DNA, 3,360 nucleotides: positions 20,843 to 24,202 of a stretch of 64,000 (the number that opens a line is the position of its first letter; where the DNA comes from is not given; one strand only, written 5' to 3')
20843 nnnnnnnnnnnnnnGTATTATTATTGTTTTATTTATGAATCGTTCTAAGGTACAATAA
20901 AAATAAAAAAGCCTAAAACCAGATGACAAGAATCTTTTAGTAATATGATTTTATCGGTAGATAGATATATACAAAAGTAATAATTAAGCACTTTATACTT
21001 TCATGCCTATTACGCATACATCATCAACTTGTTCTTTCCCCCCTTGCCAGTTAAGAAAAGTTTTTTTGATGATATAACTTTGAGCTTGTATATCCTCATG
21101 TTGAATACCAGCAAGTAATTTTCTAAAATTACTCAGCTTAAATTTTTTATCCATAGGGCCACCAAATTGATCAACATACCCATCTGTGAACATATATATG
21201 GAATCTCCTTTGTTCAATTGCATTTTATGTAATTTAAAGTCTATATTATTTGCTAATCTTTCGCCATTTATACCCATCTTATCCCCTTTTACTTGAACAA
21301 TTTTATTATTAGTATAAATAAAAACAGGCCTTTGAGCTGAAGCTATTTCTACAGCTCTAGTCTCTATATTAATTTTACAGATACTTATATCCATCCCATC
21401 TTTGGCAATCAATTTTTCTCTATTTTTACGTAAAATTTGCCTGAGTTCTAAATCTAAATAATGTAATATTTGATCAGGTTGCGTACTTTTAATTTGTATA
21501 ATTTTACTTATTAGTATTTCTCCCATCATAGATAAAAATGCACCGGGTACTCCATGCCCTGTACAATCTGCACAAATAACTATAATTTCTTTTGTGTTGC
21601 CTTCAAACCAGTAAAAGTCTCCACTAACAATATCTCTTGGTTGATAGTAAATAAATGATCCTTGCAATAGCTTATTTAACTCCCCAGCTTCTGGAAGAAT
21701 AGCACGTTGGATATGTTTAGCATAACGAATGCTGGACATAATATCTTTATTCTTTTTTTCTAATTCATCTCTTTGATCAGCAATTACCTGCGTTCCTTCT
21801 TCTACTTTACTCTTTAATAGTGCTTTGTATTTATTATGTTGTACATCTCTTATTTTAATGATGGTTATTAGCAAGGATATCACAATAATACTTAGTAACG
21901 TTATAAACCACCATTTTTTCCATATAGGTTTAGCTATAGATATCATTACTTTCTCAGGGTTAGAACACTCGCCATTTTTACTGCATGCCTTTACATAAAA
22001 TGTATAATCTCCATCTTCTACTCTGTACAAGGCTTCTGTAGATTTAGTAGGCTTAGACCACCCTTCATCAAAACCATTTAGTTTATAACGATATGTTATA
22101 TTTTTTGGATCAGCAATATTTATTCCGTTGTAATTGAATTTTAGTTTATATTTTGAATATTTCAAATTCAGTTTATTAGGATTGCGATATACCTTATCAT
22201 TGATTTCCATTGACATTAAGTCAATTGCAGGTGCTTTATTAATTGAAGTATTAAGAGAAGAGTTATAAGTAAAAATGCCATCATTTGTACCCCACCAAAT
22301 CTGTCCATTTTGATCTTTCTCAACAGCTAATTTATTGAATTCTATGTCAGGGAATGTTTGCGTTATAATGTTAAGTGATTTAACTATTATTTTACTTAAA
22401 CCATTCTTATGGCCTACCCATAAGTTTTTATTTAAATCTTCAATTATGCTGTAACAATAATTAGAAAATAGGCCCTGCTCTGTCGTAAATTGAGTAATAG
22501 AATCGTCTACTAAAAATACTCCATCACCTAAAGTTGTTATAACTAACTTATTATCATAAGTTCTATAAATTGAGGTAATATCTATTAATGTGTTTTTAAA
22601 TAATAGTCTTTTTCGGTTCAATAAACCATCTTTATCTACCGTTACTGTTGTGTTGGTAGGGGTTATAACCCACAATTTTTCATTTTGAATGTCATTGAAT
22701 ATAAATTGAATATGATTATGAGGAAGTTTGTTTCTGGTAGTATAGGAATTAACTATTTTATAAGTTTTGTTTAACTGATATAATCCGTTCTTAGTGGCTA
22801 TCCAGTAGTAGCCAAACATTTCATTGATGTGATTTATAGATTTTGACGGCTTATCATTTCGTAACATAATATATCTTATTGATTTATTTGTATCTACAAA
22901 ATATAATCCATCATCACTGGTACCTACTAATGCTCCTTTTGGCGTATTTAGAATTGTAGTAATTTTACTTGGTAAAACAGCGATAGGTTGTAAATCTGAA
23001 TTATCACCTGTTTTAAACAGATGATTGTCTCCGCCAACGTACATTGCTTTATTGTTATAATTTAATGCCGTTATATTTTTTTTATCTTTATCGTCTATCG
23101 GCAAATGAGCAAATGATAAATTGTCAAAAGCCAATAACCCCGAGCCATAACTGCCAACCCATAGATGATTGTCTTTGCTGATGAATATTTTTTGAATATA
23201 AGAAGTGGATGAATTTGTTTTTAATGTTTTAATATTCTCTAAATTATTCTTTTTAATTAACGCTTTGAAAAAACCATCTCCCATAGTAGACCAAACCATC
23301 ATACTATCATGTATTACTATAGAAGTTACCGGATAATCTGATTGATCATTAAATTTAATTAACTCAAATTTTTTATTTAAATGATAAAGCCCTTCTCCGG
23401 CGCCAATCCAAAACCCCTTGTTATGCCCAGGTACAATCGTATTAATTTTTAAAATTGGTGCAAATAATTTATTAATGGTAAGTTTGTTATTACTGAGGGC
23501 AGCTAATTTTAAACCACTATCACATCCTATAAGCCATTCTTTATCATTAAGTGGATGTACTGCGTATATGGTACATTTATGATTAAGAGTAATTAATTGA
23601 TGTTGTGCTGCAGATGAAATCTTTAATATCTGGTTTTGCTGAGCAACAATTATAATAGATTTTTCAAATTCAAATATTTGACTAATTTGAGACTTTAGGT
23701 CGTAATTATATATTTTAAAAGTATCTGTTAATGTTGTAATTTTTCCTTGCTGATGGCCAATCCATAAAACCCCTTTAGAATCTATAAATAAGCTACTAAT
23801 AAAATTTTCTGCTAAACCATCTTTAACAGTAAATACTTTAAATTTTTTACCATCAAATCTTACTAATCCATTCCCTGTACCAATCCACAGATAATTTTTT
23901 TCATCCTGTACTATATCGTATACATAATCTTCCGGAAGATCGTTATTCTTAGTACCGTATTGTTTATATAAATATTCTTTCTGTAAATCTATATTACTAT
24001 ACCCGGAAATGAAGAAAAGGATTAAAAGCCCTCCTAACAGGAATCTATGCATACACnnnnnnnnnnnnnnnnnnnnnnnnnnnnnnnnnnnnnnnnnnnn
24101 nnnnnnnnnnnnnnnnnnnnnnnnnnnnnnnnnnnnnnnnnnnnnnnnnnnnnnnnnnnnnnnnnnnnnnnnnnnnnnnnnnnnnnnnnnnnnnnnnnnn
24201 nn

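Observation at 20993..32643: T9SS adhesin operon that terminates in a surface-sensor/PP2C phosphatase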

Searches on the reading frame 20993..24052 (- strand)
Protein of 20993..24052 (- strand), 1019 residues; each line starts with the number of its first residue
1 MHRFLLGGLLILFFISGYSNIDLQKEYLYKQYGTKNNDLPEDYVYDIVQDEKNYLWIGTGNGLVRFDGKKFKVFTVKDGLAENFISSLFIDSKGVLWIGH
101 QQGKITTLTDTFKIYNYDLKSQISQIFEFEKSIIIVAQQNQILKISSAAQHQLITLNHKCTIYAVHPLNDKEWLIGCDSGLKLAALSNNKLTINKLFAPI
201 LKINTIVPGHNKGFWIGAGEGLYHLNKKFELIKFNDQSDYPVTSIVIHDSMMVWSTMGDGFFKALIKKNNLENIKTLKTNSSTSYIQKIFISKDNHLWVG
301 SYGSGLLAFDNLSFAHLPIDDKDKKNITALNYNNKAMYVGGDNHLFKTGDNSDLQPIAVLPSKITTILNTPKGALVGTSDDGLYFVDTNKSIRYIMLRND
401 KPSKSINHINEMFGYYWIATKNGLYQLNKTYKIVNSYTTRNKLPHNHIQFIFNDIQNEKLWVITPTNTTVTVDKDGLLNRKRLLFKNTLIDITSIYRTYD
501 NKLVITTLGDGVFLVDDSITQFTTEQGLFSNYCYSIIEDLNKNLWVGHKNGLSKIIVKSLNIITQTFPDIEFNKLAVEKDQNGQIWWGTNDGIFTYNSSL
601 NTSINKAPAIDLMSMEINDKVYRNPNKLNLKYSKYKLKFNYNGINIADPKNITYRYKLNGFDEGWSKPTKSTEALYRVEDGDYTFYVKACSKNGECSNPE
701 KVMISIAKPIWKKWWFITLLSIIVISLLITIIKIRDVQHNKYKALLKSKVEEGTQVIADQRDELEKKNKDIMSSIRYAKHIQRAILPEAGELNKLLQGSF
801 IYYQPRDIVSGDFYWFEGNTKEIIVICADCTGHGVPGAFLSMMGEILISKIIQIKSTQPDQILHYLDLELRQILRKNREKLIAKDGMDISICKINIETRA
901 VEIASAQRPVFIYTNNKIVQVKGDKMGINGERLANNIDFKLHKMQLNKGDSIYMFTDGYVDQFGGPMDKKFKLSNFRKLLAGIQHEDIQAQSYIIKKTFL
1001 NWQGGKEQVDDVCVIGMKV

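Call 3: search_protein_families(library=pfam, proteins=[window:20993-24052:-], max_evalue=0.01)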
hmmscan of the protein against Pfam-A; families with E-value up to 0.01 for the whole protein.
window:20993-24052:- (1019 aa): 6 families
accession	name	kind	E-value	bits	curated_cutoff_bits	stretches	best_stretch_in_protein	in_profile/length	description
PF07494.17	Reg_prop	-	7.2e-20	69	20.4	2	39-61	2-24/24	Two component regulator propeller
PF07228.17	SpoIIE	-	1.2e-19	71.5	25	1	822-1018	4-190/192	Stage II sporulation protein E (SpoIIE)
PF07495.19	Y_Y_Y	-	6.2e-11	42.5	26.6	1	647-697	3-54/65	Y_Y_Y domain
PF08450.18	SGL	-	1.1e-05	25.6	26.3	0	357-420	36-103/246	SMP-30/Gluconolactonase/LRE-like region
PF23748.1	Beta-prop_LRRK2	-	4.1e-05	23.2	26.9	0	84-108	275-299/359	LRRK2 beta propeller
PF04525.18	LOR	-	0.0044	17.1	24.5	0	59-175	26-141/187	LURP-one-related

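Call 4: search_protein_families(library=ncbifam, proteins=[window:20993-24052:-], max_evalue=0.01)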
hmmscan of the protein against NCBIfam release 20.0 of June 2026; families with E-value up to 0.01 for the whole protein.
window:20993-24052:- (1019 aa): 3 families
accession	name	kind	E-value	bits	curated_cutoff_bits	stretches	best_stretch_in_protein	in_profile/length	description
NF038263.1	prot_phos_SiaA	equivalog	1e-53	182.9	700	1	740-1018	380-656/658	biofilm regulation protein phosphatase SiaA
NF052228.1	T9SS_PorZ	equivalog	1.5e-11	43.5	260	1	31-67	521-557/757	type IX secretion system anionic LPS delivery protein PorZ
NF045728.1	glycosyl_F510_1955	equivalog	0.0034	16.7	175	0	578-619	13-52/246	F510_1955 family glycosylhydrolase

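Call 13: find_homologous_proteins(query=window:20993-24052:-)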
Query window:20993-24052:- (1019 aa): 1313 proteins with E <= 0.001 among 8000 candidates; the best 120 are listed.
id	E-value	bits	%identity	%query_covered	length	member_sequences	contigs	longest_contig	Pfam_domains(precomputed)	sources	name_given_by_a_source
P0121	0.0e+0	2327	100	100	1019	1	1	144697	PF07495.20,PF07494.18,PF07228.18,PF08450.19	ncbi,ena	-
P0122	9.0e-179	615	35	99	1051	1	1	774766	PF07495.20,PF23748.2,PF25174.2,PF07494.18,PF24807.2,PF24796.2,PF07228.18,PF08450.19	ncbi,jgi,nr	ncbi:MAG: serine/threonine protein kinase [Bacteroidota bacterium]|jgi:ligand-binding sensor domain-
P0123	3.0e-177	610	35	98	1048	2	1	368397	PF07495.20,PF23748.2,PF07494.18,PF07228.18,PF08450.19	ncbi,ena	-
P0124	6.8e-177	609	36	99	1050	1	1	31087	PF07495.20,PF23748.2,PF07494.18,PF24807.2,PF07228.18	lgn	-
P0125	1.3e-174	601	35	99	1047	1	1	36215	PF07495.20,PF23748.2,PF07494.18,PF07228.18,PF08450.19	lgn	-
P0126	4.2e-172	593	35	99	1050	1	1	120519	PF07495.20,PF07494.18,PF07228.18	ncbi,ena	-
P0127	7.7e-170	585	34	97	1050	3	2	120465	PF07495.20,PF07494.18,PF07228.18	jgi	jgi:ligand-binding sensor domain-containing protein/serine phosphatase RsbU (regulator of sigma subu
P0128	6.2e-169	582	35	99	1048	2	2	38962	PF07495.20,PF23748.2,PF25174.2,PF07494.18,PF24807.2,PF07228.18,PF08450.19,PF23098.2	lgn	-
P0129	2.5e-168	580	34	100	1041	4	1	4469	PF07495.20,PF07494.18,PF07228.18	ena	-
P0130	2.3e-167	577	33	99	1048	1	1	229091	PF07495.20,PF23748.2,PF07494.18,PF07228.18,PF08450.19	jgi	-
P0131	2.6e-165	570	36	99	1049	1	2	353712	PF07495.20,PF07494.18,PF07228.18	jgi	jgi:ligand-binding sensor domain-containing protein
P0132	2.3e-161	557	34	99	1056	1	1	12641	PF07495.20,PF07494.18,PF07228.18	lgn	-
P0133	7.3e-161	556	33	98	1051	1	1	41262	PF07495.20,PF07494.18,PF07228.18,PF08450.19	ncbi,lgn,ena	-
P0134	1.1e-159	552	32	99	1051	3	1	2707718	PF07495.20,PF07494.18,PF16819.12,PF07228.18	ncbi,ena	-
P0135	1.6e-157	544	29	97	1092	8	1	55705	PF07495.20,PF07494.18,PF07228.18,PF08450.19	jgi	jgi:ligand-binding sensor domain-containing protein/serine phosphatase RsbU (regulator of sigma subu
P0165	2.8e-135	471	29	98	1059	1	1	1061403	PF07495.20,PF07494.18,PF07228.18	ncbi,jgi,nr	ncbi:MAG: Response regulator containing a CheY-like receiver domain and a domain protein [Bacteroido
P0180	1.4e-125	439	29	100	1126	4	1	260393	PF07495.20,PF07494.18,PF24684.2,PF07228.18,PF08450.19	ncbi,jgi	jgi:ligand-binding sensor domain-containing protein/serine phosphatase RsbU (regulator of sigma subu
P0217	4.0e-117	411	27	99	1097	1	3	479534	PF07495.20,PF07494.18,PF07228.18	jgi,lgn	jgi:ligand-binding sensor domain-containing protein/serine phosphatase RsbU (regulator of sigma subu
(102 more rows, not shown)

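Call 37: find_encoding_contigs(protein=P0165, flank=8000, max_places=1)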
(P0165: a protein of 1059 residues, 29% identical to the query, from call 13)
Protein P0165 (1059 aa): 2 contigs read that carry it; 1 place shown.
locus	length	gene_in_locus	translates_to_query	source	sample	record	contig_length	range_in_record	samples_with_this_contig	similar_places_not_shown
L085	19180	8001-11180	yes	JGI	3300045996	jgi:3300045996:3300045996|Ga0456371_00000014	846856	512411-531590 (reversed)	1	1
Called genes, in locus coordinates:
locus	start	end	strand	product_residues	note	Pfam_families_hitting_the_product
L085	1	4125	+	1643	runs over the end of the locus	PF00801:PKD, PF18911:PKD_4, PF00801:PKD, PF00801:PKD, PF18911:PKD_4, PF00801:PKD, PF18911:PKD_4, PF00801:PKD, +11 more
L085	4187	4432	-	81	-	-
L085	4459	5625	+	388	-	PF13573:SprB (weak), PF18962:Por_Secre_tail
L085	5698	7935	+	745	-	PF06739:SBBP (faint), PF18962:Por_Secre_tail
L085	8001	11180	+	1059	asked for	PF07494:Reg_prop (faint), PF07495:Y_Y_Y, PF07228:SpoIIE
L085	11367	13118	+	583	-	PF01336:tRNA_anti-codon, PF00152:tRNA-synt_2, PF02938:GAD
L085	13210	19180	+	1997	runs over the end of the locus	PF06739:SBBP (faint), PF19408:PKD_6, PF20009:GEVED, PF00801:PKD, PF18911:PKD_4, PF18962:Por_Secre_tail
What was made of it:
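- Some G5 paralogues sit next to type A CTD cargo genes (L085, call 37).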

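Call 38: find_encoding_contigs(protein=P0217, flank=8000, max_places=1)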
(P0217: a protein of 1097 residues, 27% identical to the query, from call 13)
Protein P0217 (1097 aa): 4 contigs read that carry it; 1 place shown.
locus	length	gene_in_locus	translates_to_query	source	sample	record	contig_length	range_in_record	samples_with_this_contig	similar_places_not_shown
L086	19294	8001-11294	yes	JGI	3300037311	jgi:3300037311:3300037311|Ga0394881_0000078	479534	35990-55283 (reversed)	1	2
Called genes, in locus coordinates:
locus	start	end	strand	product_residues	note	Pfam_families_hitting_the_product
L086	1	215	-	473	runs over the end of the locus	PF12623:Hen1_L, PF02353:CMAS (weak), PF05175:MTS (weak), PF07021:MetW (weak), PF13489:Methyltransf_23, PF08241:Methyltransf_11 (weak), PF08242:Methyltransf_12, PF13649:Methyltransf_25, +1 more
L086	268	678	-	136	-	-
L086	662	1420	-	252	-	-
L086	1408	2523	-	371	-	PF13781:DoxX_3, PF09844:DUF2071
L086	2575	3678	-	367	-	PF00988:CPSase_sm_chain, PF00117:GATase, PF07722:Peptidase_C26 (weak)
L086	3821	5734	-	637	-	PF00989:PAS, PF08448:PAS_4, PF13188:PAS_8 (faint), PF13426:PAS_9, PF08447:PAS_3, PF00512:HisKA, PF02518:HATPase_c, PF00072:Response_reg, +1 more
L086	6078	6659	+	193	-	PF04542:Sigma70_r2 (weak), PF08281:Sigma70_r4_2, PF04545:Sigma70_r4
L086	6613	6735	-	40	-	-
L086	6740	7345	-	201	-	PF01330:RuvA_N, PF14520:HHH_5, PF07499:RuvA_C (weak)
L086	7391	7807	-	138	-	-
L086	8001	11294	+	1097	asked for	PF07494:Reg_prop (weak), PF07495:Y_Y_Y, PF07228:SpoIIE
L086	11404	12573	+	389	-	PF00072:Response_reg, PF00512:HisKA (faint), PF02518:HATPase_c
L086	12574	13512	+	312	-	PF02517:Rce1-like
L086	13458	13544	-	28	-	-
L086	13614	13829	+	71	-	PF09413:DUF2007 (weak)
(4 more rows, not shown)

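Call 40: find_encoding_contigs(protein=P0134, flank=10000, max_places=1)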
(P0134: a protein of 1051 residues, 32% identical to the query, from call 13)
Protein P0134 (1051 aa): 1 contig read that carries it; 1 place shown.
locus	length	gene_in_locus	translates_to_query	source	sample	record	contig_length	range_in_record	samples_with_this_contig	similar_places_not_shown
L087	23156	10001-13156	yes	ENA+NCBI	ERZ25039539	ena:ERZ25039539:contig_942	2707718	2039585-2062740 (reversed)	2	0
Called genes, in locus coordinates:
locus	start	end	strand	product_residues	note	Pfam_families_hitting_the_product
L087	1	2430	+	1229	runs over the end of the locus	PF00512:HisKA (weak), PF02518:HATPase_c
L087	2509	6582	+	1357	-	PF13585:CHU_C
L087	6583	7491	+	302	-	PF11751:PorP_SprF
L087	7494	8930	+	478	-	PF07676:PD40 (faint), PF26549:Tricorn_N (faint), PF00801:PKD, PF18911:PKD_4, PF00801:PKD (weak), PF18911:PKD_4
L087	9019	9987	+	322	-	-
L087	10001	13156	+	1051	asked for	PF07494:Reg_prop (faint), PF16819:DUF5074 (faint), PF07495:Y_Y_Y, PF07228:SpoIIE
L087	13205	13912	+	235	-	PF00072:Response_reg, PF00486:Trans_reg_C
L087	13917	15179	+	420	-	PF00512:HisKA, PF02518:HATPase_c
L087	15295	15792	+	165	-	-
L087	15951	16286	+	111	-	-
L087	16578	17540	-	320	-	PF22421:SYY_C-terminal (weak), PF13275:S4_2 (weak), PF01479:S4, PF00849:PseudoU_synth_2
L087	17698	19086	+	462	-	PF02878:PGM_PMM_I, PF02879:PGM_PMM_II, PF02880:PGM_PMM_III, PF00408:PGM_PMM_IV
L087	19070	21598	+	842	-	PF13620:CarboxypepD_reg (weak), PF13715:CarbopepD_reg_2, PF18939:DUF5686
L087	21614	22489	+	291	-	PF00071:Ras (weak), PF00350:Dynamin_N (faint), PF01926:MMR_HSR1, PF02421:FeoB_N, PF03193:RsgA_GTPase (faint), PF10662:PduV-EutP (faint), PF00009:GTP_EFTU (weak), PF07650:KH_2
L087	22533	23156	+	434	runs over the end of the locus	PF00009:GTP_EFTU, PF01926:MMR_HSR1, PF02421:FeoB_N, PF04548:AIG1, PF00009:GTP_EFTU, PF01926:MMR_HSR1, PF02421:FeoB_N, PF14714:KH_dom-like, +7 more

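Call 41: find_encoding_contigs(protein=P0180, flank=10000, max_places=1)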
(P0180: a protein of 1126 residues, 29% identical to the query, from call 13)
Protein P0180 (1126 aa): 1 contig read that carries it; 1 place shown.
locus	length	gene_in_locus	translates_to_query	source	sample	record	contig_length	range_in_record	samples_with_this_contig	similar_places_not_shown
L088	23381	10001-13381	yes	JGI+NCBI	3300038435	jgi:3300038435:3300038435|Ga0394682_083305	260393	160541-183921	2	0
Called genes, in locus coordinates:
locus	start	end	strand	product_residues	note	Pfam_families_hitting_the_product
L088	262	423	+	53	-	-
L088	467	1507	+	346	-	PF00762:Ferrochelatase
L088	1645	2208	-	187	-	PF00255:GSHPx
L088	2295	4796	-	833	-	PF00580:UvrD-helicase, PF01443:Viral_helicase1 (faint), PF13245:AAA_19, PF13604:AAA_30 (faint), PF13361:UvrD_C, PF13538:UvrD_C_2, PF21196:PcrA_UvrD_tudor (weak)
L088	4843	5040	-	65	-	-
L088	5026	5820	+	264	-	PF13489:Methyltransf_23, PF13847:Methyltransf_31, PF08241:Methyltransf_11, PF08242:Methyltransf_12, PF13649:Methyltransf_25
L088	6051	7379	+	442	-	PF01436:NHL (faint), PF08450:SGL (weak), PF25021:TEN_NHL (weak), PF18962:Por_Secre_tail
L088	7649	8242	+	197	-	PF19788:DUF6272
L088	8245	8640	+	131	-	PF09345:SiaC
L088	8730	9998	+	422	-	-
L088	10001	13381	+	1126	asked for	PF07494:Reg_prop (weak), PF08450:SGL (faint), PF24684:Vgb_lyase (faint), PF07495:Y_Y_Y, PF07228:SpoIIE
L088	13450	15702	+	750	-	PF23914:TPR_CcmH_CycH (faint), PF13424:TPR_12, PF00515:TPR_1 (weak), PF07719:TPR_2 (weak), PF13424:TPR_12, PF00515:TPR_1 (weak), PF13424:TPR_12 (weak), PF07228:SpoIIE, +12 more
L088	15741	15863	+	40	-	-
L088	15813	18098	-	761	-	-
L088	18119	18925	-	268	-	-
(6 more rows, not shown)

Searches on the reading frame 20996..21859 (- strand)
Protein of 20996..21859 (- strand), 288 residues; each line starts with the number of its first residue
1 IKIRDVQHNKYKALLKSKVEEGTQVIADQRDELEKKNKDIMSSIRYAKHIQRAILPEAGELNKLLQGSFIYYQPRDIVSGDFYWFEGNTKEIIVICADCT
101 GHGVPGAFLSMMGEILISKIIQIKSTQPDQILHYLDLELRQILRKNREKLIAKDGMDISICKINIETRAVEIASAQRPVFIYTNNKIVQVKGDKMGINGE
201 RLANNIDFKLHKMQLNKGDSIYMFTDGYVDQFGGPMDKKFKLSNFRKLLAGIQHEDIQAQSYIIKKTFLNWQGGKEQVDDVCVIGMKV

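Call 49: search_solved_structures(query=window:20996-21859:-, max_evalue=0.001, show_alignments=3)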
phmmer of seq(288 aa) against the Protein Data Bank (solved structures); distinct sequences matched with E-value up to 0.001: 1.
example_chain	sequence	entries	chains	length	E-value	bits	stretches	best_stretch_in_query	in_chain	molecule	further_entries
6k4e_A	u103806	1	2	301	5e-34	121.2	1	8-286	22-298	Putative serine phosphatase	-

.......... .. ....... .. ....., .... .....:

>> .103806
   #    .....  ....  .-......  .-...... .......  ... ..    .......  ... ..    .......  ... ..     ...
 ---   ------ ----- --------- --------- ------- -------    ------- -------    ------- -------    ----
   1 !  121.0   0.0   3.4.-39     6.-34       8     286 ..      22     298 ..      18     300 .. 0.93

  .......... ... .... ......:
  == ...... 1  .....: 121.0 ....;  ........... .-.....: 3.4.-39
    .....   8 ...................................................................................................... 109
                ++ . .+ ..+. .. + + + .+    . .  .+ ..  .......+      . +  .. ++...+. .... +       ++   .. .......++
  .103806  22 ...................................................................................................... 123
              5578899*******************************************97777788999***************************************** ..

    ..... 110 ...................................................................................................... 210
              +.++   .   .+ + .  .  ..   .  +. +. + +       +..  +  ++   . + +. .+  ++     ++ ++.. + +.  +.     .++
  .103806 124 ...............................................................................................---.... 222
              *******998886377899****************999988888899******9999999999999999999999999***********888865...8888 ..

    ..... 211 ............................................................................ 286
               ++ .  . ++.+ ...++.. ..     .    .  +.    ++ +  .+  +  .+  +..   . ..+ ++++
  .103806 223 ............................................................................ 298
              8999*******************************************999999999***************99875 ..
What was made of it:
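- On SiaA of the SiaABCD system: GDFY, DCxGHG, TDGxxDQ and DD are conserved in the alignment (call 49).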
